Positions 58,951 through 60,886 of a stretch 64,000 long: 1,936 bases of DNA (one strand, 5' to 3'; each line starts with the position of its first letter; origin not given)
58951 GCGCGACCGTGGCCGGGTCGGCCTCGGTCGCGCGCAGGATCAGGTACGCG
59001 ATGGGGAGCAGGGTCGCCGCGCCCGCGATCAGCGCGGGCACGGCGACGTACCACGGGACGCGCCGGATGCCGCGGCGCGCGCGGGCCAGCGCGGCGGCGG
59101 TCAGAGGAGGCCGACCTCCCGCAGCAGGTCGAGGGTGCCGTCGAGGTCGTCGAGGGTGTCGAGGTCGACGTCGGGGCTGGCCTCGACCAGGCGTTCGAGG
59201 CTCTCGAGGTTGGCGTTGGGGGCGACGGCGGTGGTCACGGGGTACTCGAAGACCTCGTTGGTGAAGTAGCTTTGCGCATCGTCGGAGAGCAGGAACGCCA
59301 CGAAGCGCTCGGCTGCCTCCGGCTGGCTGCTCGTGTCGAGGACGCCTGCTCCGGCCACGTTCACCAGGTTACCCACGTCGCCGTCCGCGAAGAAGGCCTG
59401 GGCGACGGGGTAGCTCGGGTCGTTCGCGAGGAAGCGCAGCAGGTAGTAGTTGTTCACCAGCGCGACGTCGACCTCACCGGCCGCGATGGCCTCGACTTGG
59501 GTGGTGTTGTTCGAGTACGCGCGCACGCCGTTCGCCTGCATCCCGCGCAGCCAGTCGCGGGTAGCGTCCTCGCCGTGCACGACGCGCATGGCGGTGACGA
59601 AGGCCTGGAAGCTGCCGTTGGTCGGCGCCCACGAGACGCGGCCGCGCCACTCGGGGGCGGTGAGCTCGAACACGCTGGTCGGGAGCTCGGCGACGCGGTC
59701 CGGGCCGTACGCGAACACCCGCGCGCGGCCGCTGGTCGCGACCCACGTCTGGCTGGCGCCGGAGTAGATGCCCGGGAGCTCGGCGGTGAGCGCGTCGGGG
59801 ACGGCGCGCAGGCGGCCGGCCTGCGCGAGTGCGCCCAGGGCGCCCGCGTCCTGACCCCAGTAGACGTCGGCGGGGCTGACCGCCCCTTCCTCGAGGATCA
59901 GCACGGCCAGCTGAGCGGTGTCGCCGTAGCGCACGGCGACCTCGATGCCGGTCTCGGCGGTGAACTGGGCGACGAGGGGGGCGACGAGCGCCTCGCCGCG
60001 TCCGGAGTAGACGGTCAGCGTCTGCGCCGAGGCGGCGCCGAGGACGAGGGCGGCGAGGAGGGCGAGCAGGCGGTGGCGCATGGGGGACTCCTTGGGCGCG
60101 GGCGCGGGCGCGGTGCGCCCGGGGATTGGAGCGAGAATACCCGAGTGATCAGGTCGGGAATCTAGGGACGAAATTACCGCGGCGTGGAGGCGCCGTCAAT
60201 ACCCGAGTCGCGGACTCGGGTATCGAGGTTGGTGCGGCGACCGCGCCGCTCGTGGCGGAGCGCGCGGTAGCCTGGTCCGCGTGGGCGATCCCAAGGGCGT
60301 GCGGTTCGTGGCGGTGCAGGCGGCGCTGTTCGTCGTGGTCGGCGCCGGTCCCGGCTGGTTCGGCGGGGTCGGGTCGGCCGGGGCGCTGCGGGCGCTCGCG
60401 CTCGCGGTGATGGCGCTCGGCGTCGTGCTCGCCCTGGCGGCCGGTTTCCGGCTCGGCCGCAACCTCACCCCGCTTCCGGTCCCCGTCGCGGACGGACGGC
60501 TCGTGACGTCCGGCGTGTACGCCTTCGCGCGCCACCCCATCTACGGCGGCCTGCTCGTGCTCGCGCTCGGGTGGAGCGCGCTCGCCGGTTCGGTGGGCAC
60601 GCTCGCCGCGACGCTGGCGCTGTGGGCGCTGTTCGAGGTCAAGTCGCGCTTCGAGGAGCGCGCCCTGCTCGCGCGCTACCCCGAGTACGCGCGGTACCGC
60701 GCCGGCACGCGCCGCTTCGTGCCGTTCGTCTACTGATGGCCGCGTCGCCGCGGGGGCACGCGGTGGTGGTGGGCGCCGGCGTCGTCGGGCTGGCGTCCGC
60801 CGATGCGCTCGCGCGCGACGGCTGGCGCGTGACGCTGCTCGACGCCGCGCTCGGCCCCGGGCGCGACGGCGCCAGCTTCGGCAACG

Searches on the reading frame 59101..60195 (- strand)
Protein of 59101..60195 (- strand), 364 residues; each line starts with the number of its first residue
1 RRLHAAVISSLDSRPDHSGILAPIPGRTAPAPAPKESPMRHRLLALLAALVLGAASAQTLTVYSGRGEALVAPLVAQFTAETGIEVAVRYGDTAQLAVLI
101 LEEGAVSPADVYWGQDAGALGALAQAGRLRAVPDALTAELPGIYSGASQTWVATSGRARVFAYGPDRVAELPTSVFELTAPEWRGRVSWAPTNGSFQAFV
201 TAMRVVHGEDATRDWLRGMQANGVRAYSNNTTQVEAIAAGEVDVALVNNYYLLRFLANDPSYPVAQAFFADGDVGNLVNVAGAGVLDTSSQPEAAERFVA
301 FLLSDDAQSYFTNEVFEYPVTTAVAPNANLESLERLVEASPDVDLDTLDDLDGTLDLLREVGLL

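Call 22: search_protein_families(library=pfam, proteins=[window:59101-60195:-], max_evalue=0.00001)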
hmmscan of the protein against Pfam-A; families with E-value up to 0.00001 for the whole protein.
window:59101-60195:- (364 aa): 4 families
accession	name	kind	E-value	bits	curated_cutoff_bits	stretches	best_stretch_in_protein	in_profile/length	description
PF13343.11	SBP_bac_6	-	8.8e-21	74.9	24.6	1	113-328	8-224/245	Bacterial extracellular solute-binding protein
PF13531.11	SBP_bac_11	-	1.3e-20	74.6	25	1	60-312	1-222/227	Bacterial extracellular solute-binding protein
PF01547.30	SBP_bac_1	-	6.9e-19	69.4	26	1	67-308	7-306/307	Bacterial extracellular solute-binding protein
PF13416.11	SBP_bac_8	-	2e-17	64.3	27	1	74-332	2-273/279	Bacterial extracellular solute-binding protein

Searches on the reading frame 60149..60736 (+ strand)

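Call 22: search_protein_families(library=pfam, proteins=[window:60149-60736:+], max_evalue=0.00001)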
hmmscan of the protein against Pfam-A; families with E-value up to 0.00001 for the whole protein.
window:60149-60736:+ (195 aa): 2 families
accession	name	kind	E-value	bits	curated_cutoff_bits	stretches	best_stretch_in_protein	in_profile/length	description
PF04191.18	PEMT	-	2.7e-10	41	25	1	82-177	4-102/105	Phospholipid methyltransferase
PF04140.19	ICMT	-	1.5e-09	38.6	24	1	87-174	4-94/95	Isoprenylcysteine carboxyl methyltransferase (ICMT) family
